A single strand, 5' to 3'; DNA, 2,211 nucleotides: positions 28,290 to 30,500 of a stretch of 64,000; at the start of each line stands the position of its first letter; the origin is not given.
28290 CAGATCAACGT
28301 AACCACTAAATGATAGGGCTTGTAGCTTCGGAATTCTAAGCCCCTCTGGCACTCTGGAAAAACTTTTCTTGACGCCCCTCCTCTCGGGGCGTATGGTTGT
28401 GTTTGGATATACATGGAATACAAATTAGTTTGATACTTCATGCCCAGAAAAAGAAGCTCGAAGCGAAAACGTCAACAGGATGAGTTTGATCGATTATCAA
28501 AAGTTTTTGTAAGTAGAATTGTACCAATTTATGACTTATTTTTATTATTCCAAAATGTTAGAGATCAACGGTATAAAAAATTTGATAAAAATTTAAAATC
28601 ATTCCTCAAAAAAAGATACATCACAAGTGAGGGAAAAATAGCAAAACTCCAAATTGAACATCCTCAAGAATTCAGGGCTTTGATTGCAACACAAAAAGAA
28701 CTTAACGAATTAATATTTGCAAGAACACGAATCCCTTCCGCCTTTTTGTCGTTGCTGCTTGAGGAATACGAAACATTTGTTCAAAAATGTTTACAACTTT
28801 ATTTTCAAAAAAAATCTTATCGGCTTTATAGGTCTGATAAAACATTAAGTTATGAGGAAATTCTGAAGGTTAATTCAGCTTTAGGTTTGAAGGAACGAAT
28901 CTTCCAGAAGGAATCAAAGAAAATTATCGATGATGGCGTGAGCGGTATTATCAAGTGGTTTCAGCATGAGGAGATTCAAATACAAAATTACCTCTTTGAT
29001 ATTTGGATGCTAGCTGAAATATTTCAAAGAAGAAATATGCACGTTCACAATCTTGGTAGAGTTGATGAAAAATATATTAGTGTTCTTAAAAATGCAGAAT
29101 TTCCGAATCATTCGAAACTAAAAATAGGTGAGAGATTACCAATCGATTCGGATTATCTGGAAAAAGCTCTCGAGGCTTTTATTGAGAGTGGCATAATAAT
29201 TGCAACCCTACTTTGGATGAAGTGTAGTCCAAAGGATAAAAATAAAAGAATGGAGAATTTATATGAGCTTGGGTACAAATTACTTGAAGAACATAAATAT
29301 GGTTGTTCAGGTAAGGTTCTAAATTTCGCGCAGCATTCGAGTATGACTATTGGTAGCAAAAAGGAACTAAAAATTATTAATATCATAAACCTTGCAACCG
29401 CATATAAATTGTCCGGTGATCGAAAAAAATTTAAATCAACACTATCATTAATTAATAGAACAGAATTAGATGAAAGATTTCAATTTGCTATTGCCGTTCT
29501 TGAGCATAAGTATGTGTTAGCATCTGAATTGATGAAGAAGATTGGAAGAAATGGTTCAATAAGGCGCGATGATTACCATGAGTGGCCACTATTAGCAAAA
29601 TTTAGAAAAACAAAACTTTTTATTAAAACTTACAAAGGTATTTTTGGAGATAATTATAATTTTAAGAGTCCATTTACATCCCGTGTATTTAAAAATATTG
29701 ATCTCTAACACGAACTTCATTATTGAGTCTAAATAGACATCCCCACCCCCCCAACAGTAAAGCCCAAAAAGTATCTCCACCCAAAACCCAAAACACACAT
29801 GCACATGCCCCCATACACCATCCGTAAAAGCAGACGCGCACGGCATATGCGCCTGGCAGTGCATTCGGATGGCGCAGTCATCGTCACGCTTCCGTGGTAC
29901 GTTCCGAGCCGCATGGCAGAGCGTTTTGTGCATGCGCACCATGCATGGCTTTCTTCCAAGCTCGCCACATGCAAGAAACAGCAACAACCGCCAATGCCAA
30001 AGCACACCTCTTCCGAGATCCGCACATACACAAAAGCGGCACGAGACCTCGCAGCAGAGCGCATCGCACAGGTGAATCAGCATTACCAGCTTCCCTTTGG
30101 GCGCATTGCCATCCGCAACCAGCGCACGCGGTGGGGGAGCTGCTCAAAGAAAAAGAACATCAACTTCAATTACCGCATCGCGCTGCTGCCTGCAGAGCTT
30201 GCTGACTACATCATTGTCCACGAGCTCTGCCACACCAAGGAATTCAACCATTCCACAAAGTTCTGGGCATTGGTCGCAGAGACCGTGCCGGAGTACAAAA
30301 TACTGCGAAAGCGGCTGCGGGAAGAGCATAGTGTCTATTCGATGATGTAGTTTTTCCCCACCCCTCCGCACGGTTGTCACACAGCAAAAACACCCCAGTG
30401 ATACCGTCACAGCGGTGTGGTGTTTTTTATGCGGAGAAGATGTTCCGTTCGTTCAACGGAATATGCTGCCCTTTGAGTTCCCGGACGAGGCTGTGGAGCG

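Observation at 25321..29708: Second AT-rich defence island: type II R-M pair, a small soluble plus two-TM protein module, and an Rx4H (HEPN/Abi-like) protein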

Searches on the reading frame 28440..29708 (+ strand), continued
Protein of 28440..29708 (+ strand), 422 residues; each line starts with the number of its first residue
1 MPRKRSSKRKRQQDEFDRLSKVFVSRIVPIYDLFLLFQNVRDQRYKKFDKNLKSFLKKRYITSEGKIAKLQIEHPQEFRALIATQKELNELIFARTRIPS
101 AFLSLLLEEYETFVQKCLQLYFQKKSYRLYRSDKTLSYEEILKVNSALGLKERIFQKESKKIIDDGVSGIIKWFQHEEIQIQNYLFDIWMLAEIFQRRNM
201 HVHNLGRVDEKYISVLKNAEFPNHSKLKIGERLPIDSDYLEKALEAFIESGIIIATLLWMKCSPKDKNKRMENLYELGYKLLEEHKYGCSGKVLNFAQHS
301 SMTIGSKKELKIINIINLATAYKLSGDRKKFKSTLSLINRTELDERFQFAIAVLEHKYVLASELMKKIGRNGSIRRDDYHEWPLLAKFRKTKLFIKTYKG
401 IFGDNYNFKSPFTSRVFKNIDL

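Call 112: search_protein_families(library=pfam, alignment_id=A6, max_evalue=0.00001)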
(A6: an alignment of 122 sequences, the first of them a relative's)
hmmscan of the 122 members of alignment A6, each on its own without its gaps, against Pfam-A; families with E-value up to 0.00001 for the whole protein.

A. member 1, L014:3943-4716:+ (258 aa): 1 family
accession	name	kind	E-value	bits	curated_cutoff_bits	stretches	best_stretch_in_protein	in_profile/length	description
PF01975.23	SurE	-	1.4e-59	201.5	22.1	1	5-186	1-186/189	Survival protein SurE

B. families by the number of members that match (of 122 scanned): 81 families (the first 25 are shown)
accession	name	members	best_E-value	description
PF00676.26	E1_dh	3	5.6e-68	Dehydrogenase E1 component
PF02779.29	Transket_pyr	2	4.1e-44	Transketolase, pyrimidine binding domain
PF10137.14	CAP12-PCTIR_TIR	2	6.4e-38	CAP12/Pycsar effector protein, TIR domain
PF02780.25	Transketolase_C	2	1e-37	Transketolase, C-terminal domain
PF00589.27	Phage_integrase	2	2.4e-35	Phage integrase family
PF00903.31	Glyoxalase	2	3.2e-16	Glyoxalase/Bleomycin resistance protein/Dioxygenase superfamily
PF01381.28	HTH_3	2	5.8e-10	Helix-turn-helix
PF01680.23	SOR_SNZ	1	1.1e-103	SOR/SNZ family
PF00724.26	Oxidored_FMN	1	3.1e-81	NADH:flavin oxidoreductase / NADH oxidase family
PF22187.2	DUF6946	1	5e-78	Domain of unknown function (DUF6946)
PF07992.20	Pyr_redox_2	1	7.5e-68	Pyridine nucleotide-disulphide oxidoreductase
PF13561.12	adh_short_C2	1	6.9e-65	Enoyl-(Acyl carrier protein) reductase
PF00106.31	adh_short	1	6.4e-62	short chain dehydrogenase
PF01975.23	SurE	1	1.4e-59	Survival protein SurE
PF07751.16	Abi_2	1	7.8e-58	Abi-like protein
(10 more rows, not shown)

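Call 113: search_protein_families(library=padloc, alignment_id=A6, max_evalue=0.00001)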
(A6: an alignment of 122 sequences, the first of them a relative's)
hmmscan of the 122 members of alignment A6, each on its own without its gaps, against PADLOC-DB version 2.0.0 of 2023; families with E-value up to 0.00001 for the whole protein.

A. member 1, L014:3943-4716:+ (258 aa): 0 families

B. families by the number of members that match (of 122 scanned): 55 families (the first 25 are shown)
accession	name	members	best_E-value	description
PDLC05005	PDC-S35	2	3.8e-90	-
PDLC05007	PDC-S35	2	6.5e-76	-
PDLC05004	PDC-S35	2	3.1e-74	-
PDLC05006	PDC-S35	2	1e-48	-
PDLC05003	PDC-S35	2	2.9e-45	-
PDLC00729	Effector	2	9.2e-15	TIR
PDLC00731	Effector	2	1.1e-13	TIR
PDLC00732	Effector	2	8.5e-11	TIR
PDLC02371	PycTIR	2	2.9e-09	-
PDLC03341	MTase_II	1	3.8e-82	Type II methyltransferase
PDLC02344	AbiD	1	3.7e-70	AbiD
PDLC03302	MTase_II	1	4.5e-41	Type II methyltransferase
PDLC03294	MTase_II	1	5.6e-38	Type II methyltransferase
PDLC03729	oMTase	1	3.9e-24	orphan methyltransferase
PDLC04141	capP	1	8.9e-21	capP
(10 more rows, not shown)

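Call 117: search_dna_similar(query=window:28440-29705:+, collection=plasmids, mode=protein, max_evalue=0.00001, max_rows=15)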
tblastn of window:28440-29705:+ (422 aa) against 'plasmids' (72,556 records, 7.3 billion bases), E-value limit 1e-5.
Records with a match: 3; places in all: 3; records where one place covers at least 80% of the query: 2.
Best place of each record, by identity: <60% 3.
By first word of the organism name: Nostoc 2; Crinalium 1.
By predicted mobility (MOB-suite, as given by PLSDB): conjugative 1; non-mobilizable 1; mobilizable 1.
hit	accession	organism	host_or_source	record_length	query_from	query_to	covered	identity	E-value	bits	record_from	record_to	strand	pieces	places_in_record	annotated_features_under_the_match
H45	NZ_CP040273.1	Nostoc sp. C052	Blasia pusilla,pure culture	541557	16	414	95%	27.8%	8e-33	138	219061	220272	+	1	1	hypothetical protein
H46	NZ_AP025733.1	Nostoc cf. commune SO-36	-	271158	16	414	95%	27.1%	2e-34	143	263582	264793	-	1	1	hypothetical protein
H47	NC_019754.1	Crinalium epipsammum PCC 9333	-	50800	98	416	76%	28.3%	5e-29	127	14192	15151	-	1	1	hypothetical protein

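Call 118: search_dna_similar(query=window:28440-29705:+, collection=phages, mode=protein, max_evalue=0.00001, max_rows=10)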
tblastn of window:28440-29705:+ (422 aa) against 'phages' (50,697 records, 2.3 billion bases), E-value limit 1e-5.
No match.

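Call 119: get_annotated_region(hit=H45, flank=5000)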
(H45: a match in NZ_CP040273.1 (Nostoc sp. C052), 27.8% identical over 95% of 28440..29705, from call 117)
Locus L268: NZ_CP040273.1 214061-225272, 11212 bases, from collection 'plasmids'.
description: Nostoc sp. C052 plasmid pC052_A, complete sequence
organism: Nostoc sp. C052 (NCBI taxid 2576902)
taxonomy: Bacteria; Cyanobacteriota; Cyanophyceae; Nostocales; Nostocaceae; Nostoc; Nostoc sp. C052
host: -; source: Blasia pusilla,pure culture; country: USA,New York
typing (MOB-suite, as given by PLSDB): conjugative; relaxase MOBV; mating-pair formation MPF_T
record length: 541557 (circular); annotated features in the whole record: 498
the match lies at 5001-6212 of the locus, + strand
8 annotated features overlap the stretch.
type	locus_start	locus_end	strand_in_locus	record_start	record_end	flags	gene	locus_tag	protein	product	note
CDS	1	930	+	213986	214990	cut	-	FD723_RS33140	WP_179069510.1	hypothetical protein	-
CDS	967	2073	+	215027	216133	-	-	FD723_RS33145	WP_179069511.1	IS630 family transposase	-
CDS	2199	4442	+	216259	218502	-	-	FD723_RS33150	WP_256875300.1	TaqI-like C-terminal specificity domain-containing protein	-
CDS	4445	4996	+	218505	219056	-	-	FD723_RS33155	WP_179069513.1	hypothetical protein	-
CDS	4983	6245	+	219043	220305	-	-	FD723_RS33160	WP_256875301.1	hypothetical protein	-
CDS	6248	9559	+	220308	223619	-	-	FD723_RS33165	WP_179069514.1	helicase-related protein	-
CDS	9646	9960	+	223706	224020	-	-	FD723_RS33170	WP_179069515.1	hypothetical protein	-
CDS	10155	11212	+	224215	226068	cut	-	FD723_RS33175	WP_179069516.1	DUF262 domain-containing protein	-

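Call 120: get_annotated_region(hit=H47, flank=5000)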
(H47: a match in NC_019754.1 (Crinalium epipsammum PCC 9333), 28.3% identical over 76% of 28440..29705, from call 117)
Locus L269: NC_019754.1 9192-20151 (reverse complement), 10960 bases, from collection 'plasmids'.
description: Crinalium epipsammum PCC 9333 plasmid pCRI9333.03, complete sequence
organism: Crinalium epipsammum PCC 9333 (NCBI taxid 1173022)
taxonomy: Bacteria; Cyanobacteriota; Cyanophyceae; Gomontiellales; Gomontiellaceae; Crinalium; Crinalium epipsammum; Crinalium epipsammum PCC 9333
host: -; source: -; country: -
typing (MOB-suite, as given by PLSDB): mobilizable; relaxase MOBP
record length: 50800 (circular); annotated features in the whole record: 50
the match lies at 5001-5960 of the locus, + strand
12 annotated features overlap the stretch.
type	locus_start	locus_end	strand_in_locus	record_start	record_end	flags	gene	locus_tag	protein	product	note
CDS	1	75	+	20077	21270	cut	-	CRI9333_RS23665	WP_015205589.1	restriction endonuclease subunit S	GO:0006304 - DNA modification [Evidence IEA]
CDS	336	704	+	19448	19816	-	-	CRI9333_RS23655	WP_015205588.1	PilT domain-containing protein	-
CDS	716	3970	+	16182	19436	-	-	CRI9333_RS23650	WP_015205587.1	type I restriction endonuclease subunit R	-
CDS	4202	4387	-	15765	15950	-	-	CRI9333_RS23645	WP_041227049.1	hypothetical protein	-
CDS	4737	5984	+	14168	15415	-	-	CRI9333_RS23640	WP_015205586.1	hypothetical protein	-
CDS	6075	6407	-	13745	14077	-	-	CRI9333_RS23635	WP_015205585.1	hypothetical protein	-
CDS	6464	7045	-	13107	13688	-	-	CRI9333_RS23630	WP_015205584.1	hypothetical protein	-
CDS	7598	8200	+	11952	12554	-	-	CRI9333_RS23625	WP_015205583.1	ParA family protein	-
CDS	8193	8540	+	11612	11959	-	-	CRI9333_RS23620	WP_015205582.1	hypothetical protein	-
CDS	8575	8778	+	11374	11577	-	-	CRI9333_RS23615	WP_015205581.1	hypothetical protein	-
CDS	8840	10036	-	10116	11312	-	-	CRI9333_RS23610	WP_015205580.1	GIY-YIG nuclease family protein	-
CDS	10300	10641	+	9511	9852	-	-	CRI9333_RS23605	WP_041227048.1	HNH endonuclease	-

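Call 125: get_annotated_region(hit=H46, flank=5000)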
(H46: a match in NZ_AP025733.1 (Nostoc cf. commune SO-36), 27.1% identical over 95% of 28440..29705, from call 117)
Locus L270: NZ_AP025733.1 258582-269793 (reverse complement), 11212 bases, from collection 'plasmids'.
description: Nostoc cf. commune SO-36 plasmid pANSO36A, complete sequence
organism: Nostoc cf. commune SO-36 (NCBI taxid 449208)
taxonomy: Bacteria; Cyanobacteriota; Cyanophyceae; Nostocales; Nostocaceae; Nostoc; Nostoc commune; Nostoc cf. commune SO-36
host: -; source: -; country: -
typing (MOB-suite, as given by PLSDB): non-mobilizable
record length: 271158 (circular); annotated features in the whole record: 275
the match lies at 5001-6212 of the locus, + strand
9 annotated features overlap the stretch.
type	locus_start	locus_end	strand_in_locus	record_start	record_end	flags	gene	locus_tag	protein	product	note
CDS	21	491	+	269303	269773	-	ybaK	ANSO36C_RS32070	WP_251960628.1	Cys-tRNA(Pro) deacylase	GO:0043039 - tRNA aminoacylation [Evidence IEA]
CDS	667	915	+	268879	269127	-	-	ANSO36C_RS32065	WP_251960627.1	helix-turn-helix transcriptional regulator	-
CDS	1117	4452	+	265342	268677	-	-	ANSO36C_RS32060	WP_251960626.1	TaqI-like C-terminal specificity domain-containing protein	-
CDS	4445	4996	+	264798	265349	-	-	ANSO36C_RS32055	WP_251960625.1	hypothetical protein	-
CDS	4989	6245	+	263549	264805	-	-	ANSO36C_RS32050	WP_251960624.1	hypothetical protein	-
CDS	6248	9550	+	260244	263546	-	-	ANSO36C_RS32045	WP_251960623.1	helicase-related protein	-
CDS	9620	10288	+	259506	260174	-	-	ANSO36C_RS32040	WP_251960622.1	hypothetical protein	-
CDS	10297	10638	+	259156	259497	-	-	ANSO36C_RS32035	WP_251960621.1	hypothetical protein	-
CDS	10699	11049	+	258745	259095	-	-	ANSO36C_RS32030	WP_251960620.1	SMP family protein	-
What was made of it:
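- Members lie inside or beside R-M operons on three cyanobacterial plasmids (calls 119, 120, 125). Another lies directly after hsdR on a Crinalium plasmid (calls 119, 120, 125).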

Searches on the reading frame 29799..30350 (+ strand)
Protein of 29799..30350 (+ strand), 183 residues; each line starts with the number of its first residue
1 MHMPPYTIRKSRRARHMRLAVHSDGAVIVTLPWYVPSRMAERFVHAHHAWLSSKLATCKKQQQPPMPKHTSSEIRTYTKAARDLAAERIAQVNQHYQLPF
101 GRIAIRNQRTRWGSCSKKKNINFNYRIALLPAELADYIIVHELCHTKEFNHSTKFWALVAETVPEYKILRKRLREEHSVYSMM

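Call 62: find_encoding_contigs(protein=window:29799-30350:+, flank=8000, max_places=10)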
Protein window:29799-30350:+ (183 aa): 2 contigs read that carry it; 1 place shown.
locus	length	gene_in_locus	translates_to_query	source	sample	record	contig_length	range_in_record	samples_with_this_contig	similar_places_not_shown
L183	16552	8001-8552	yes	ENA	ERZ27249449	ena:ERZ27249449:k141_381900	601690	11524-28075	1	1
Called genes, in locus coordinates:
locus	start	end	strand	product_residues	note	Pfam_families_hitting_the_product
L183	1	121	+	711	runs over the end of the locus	-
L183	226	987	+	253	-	-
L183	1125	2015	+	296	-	PF02661:Fic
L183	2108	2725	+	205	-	PF00702:Hydrolase, PF13419:HAD_2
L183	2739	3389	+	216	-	PF03575:Peptidase_S51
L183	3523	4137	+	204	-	-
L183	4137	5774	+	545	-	PF13847:Methyltransf_31 (faint), PF02384:N6_Mtase, PF01170:UPF0020 (faint), PF07669:Eco57I, PF12950:TaqI_C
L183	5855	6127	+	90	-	-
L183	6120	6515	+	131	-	-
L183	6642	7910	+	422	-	-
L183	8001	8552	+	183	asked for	PF01863:YgjP-like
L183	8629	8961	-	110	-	-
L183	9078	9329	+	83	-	PF14242:DUF4342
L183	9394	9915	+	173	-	PF06414:Zeta_toxin (faint), PF13238:AAA_18 (faint), PF13671:AAA_33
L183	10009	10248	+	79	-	PF04014:MazE_antitoxin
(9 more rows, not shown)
